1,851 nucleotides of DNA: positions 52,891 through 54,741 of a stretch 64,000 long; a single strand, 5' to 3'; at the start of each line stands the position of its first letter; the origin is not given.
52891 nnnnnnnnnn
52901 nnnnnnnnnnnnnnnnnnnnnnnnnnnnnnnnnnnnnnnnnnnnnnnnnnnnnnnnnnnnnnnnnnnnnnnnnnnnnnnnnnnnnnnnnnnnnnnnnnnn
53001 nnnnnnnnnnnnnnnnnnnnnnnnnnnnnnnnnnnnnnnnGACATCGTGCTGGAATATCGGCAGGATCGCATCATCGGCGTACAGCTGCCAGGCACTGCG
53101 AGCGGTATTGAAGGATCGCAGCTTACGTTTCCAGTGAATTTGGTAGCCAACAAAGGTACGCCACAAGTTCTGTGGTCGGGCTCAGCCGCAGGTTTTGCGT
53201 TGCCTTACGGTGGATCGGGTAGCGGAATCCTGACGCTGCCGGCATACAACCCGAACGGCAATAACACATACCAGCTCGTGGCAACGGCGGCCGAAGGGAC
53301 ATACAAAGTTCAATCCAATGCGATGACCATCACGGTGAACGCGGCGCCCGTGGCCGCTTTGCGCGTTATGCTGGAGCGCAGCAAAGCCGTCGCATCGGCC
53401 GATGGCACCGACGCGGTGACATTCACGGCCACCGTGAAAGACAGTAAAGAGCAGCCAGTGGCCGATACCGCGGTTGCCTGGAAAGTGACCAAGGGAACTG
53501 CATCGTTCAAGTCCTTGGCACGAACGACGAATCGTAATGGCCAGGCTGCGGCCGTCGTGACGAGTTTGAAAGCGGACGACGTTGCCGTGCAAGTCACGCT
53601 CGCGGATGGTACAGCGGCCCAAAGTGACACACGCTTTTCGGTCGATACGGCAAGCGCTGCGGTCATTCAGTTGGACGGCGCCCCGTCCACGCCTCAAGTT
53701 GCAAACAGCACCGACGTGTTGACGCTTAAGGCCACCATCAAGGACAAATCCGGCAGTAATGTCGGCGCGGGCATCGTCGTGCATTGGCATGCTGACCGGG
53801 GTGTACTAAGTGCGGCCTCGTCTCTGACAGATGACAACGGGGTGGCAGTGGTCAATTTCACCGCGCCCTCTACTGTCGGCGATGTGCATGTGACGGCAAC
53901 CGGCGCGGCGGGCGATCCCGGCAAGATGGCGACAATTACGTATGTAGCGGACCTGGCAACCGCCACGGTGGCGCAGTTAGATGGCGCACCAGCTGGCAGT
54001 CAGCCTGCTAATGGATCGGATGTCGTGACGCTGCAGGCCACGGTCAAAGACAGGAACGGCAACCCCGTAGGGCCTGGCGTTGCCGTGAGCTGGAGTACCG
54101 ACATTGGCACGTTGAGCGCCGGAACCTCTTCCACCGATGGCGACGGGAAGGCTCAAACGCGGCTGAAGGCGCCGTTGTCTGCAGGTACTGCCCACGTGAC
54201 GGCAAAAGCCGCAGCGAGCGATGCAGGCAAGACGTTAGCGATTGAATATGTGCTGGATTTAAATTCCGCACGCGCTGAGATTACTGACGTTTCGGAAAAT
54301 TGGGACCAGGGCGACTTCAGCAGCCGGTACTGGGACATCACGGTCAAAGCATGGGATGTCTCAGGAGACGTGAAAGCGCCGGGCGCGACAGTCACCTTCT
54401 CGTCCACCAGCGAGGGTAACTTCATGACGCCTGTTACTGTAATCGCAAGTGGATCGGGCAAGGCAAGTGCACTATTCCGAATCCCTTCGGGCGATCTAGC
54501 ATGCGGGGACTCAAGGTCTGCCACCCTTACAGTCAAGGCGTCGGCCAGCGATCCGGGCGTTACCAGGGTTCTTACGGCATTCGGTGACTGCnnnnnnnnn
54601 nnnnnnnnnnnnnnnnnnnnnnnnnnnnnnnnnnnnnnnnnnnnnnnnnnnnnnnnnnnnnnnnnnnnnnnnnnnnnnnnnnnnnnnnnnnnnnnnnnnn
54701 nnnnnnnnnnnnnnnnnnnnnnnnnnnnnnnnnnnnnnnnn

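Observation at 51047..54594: Stand-alone EAL phosphodiesterase adjacent to an invasin/intimin-type inverse-autotransporter adhesin beside dotA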

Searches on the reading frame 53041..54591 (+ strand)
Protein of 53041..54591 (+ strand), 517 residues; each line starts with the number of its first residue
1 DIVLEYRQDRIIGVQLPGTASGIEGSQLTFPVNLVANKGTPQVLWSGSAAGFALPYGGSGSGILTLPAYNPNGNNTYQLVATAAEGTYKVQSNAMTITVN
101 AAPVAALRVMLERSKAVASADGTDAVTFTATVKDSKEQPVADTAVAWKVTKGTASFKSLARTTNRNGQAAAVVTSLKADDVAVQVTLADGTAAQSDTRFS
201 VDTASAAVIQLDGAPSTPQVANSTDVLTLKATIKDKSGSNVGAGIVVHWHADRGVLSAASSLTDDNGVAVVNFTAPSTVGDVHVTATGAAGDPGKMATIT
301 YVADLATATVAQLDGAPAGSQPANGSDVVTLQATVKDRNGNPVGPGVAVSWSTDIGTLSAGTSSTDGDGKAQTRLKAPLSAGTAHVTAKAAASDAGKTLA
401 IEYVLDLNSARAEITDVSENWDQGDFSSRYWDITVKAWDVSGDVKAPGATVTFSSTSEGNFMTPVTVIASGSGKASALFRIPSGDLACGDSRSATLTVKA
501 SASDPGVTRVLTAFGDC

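Call 106: predict_structure(alignment_id=A3)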
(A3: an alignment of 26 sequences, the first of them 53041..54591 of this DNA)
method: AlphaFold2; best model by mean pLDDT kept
length: 517 residues; sequences in the alignment: 26
mean_pLDDT: 88.7   pTM: 0.53
mean pLDDT of the five models: 88.7, 88.4, 87.3, 86.6, 85.5
residues with pLDDT >= 90: 310; 70-90: 172; 50-70: 28; < 50: 7
segments of 3 or more residues with pLDDT < 50: 1-7
pLDDT, mean of each block of 10 residues (from residue 1): 51 92 89 84 93 87 90 90 89 95 75 93 92 89 95 94 95 91 93 93 89 94 95 88 92 96 94 96 95 94 95 90 90 96 95 95 96 93 94 93 87 88 68 86 76 76 80 86 70 87 88 77
secondary structure, 60 per line:
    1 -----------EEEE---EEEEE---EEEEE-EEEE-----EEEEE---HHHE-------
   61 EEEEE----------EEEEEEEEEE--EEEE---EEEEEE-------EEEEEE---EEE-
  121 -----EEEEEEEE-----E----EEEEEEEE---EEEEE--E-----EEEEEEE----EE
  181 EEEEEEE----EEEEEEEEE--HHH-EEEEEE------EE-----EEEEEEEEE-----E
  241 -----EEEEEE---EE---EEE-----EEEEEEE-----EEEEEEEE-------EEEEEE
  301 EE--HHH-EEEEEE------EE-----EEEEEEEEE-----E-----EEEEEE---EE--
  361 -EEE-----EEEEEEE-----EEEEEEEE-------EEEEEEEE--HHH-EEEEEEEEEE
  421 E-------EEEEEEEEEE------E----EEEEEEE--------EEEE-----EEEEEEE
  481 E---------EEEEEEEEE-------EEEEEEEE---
elements in order: E12-15 E19-23 E27-31 E33-36 E42-46 E61-65 E76-85 E88-91 E95-100 E108-113 E117-119 E126-133 E144-151 E155-159 E168-174 E179-187 E192-200 E207-212 E226-234 E246-251 E260-262 E268-274 E280-287 E295-302 E309-314 E328-336 E348-353 E362-364 E370-376 E382-389 E397-404 E411-421 E429-438 E450-456 E465-468 E474-481 E491-499 E507-514

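Call 108: fold_search(model_id=the predicted structure, library=pdb)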
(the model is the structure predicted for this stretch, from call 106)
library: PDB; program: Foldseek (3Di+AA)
matches with E <= 10: 1989; with E <= 0.001: 678
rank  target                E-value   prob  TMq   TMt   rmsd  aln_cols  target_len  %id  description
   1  4yfd_A                2.5e-13  1.00  0.32  0.33  26.7       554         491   12  Crystal structure PTP delta Ig1-Fn2 in complex with IL-1RAcP (released 2015-05-06)
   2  9ijj_O                1.6e-12  1.00  0.33  0.17  14.4       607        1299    8  In situ structure of the central apparatus in mouse sperm axoneme. (released 2025-06-04)
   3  6xi1_AAA              2.1e-12  1.00  0.24  0.28  12.8       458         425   16  Crystal structure of tetra-tandem repeat in extending RTX adhesin from Aeromonas hydrophila (released 2020-10-14)
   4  6xi1_BBB              2.3e-12  1.00  0.25  0.28  12.5       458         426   16  Crystal structure of tetra-tandem repeat in extending RTX adhesin from Aeromonas hydrophila (released 2020-10-14)
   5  7zgj_A                2.7e-12  1.00  0.23  0.19  59.0       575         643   14  Trypanosoma brucei gambiense ISG65 in complex with human complement component C3 (released 2023-04-05)
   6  9ba5_A                2.7e-12  1.00  0.20  0.19  34.2       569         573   12  Cross-linked Contactin 2 Ig1-Ig6 (released 2024-07-17)
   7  7ad7_B                3.5e-12  1.00  0.22  0.19  58.4       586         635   12  Crystal structure of human complement C5 in complex with the K8 bovine knob domain peptide. (released 2021-03-10)
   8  6iaa_A                5.1e-12  1.00  0.17  0.12  62.2       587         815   12  hRobo2 ectodomain (released 2019-03-13)
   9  5oj6_B                6.5e-12  1.00  0.24  0.20  41.5       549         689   12  Crystal structure of the chicken MDGA1 ectodomain in complex with the human neuroligin 1 (NL1(-A-B)) cholinesterase do (released 2017-08-23)
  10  5oj2_A                7.1e-12  1.00  0.25  0.20  41.0       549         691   11  Crystal structure of the chicken MDGA1 ectodomain (released 2017-08-23)
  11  7n6g_4C               8.6e-12  1.00  0.27  0.24  14.9       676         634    9  C1 of central pair (released 2022-05-18)
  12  9hcj_10               1.1e-11  1.00  0.18  0.07  28.4       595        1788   11  D. discoideum nuclear pore complex (released 2024-12-25)
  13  9qk2_F                1.2e-11  1.00  0.21  0.18  58.8       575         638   13  Structure of the Complement classical and lectin pathway C3 convertase in complex with substrate C3 (released 2025-12-24)
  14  4aq1_C                1.2e-11  1.00  0.17  0.15  57.5       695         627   13  Structure of the SbsB S-layer protein of Geobacillus stearothermophilus PV72p2 in complex with nanobody KB6 (released 2012-06-13)
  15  5oj2_B                1.5e-11  1.00  0.25  0.20  41.5       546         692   12  Crystal structure of the chicken MDGA1 ectodomain (released 2017-08-23)
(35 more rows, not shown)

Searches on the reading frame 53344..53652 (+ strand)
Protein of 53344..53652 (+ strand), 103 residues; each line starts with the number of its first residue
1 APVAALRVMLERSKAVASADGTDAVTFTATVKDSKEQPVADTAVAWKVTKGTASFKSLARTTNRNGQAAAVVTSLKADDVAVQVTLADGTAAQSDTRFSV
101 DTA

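Call 48: search_protein_families(library=pfam, proteins=[window:53344-53652:+], max_evalue=1)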
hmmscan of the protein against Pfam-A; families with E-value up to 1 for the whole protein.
seq(103 aa): 5 families
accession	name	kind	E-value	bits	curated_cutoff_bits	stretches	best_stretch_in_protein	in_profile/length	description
PF02369.22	Big_1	-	2.8e-19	69.5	34.9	1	10-98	4-92/93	Bacterial Ig-like domain (group 1)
PF09134.16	Invasin_D3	-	1.1e-09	39.1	33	1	13-94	10-90/98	Invasin, domain 3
PF17789.7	MG4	-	0.01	16.5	24.7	1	26-88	17-77/95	Macroglobulin domain MG4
PF18565.7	Glyco_hydro2_C5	-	0.012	16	32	1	10-84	3-92/103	Glycoside hydrolase family 2 C-terminal domain 5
PF16640.11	Big_3_5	-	0.032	15.2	35.5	1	18-94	7-78/88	Bacterial Ig-like domain (group 3)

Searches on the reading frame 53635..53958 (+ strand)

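Call 48: search_protein_families(library=pfam, proteins=[window:53635-53958:+], max_evalue=1)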
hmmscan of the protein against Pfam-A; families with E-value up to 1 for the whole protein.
seq(108 aa): 2 families
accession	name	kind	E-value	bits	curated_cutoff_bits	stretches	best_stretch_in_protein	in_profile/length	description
PF02369.22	Big_1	-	9.7e-12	45.3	34.9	1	19-102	9-91/93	Bacterial Ig-like domain (group 1)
PF09134.16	Invasin_D3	-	1.7e-07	32.1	33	1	22-105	15-97/98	Invasin, domain 3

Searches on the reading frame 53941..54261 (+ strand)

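Call 48: search_protein_families(library=pfam, proteins=[window:53941-54261:+], max_evalue=1)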
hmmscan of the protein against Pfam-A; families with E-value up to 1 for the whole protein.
seq(107 aa): 7 families
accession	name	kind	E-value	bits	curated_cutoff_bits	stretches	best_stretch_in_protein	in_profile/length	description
PF02369.22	Big_1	-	2.2e-16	60.1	34.9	1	20-94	10-85/93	Bacterial Ig-like domain (group 1)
PF09134.16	Invasin_D3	-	6.4e-12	46.3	33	1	22-104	15-96/98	Invasin, domain 3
PF16640.11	Big_3_5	-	0.00083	20.3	35.5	1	26-89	11-68/88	Bacterial Ig-like domain (group 3)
PF18565.7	Glyco_hydro2_C5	-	0.0056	17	32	1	22-43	11-32/103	Glycoside hydrolase family 2 C-terminal domain 5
PF17789.7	MG4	-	0.0099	16.5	24.7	1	30-94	17-79/95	Macroglobulin domain MG4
PF13620.12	CarboxypepD_reg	-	0.015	16.1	32.3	1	30-91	1-57/82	Carboxypeptidase regulatory-like domain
PF05688.17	BIg21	-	0.062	14.3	27.4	0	62-90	63-92/109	Bacterial Immunoglobulin-like 21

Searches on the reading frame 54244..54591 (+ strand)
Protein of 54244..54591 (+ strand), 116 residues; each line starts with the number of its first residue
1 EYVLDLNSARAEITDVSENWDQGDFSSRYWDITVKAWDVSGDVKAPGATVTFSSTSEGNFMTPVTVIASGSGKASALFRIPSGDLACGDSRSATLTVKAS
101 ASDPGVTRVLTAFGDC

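Call 48: search_protein_families(library=pfam, proteins=[window:54244-54591:+], max_evalue=1)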
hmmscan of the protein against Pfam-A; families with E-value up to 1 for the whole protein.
seq(116 aa): 3 families
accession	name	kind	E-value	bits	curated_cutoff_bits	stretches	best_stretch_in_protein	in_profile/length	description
PF09134.16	Invasin_D3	-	0.0011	19.9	33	1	31-79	23-68/98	Invasin, domain 3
PF02369.22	Big_1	-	0.05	14.2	34.9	1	32-77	21-65/93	Bacterial Ig-like domain (group 1)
PF13004.13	BACON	-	0.35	11.3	25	0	89-106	37-56/61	Putative binding domain, N-terminal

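Call 81: search_protein_representatives(protein=window:54244-54591:+)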
Query: 116 residues. Proteins with E-value up to 0.001 (for the whole library): 7; up to 1e-10: 2; up to 1e-30: 0. The best 7 are listed.
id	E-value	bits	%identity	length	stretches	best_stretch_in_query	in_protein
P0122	3.0e-28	114.4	55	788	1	2-116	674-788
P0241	2.8e-13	66.2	32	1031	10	41-112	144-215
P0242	2.5e-10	56.7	36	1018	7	36-91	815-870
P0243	3.4e-06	43.4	34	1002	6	15-59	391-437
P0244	1.8e-05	41.1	40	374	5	15-52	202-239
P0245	2.7e-04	37.3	32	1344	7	12-77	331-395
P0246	4.7e-04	36.5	27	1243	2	8-52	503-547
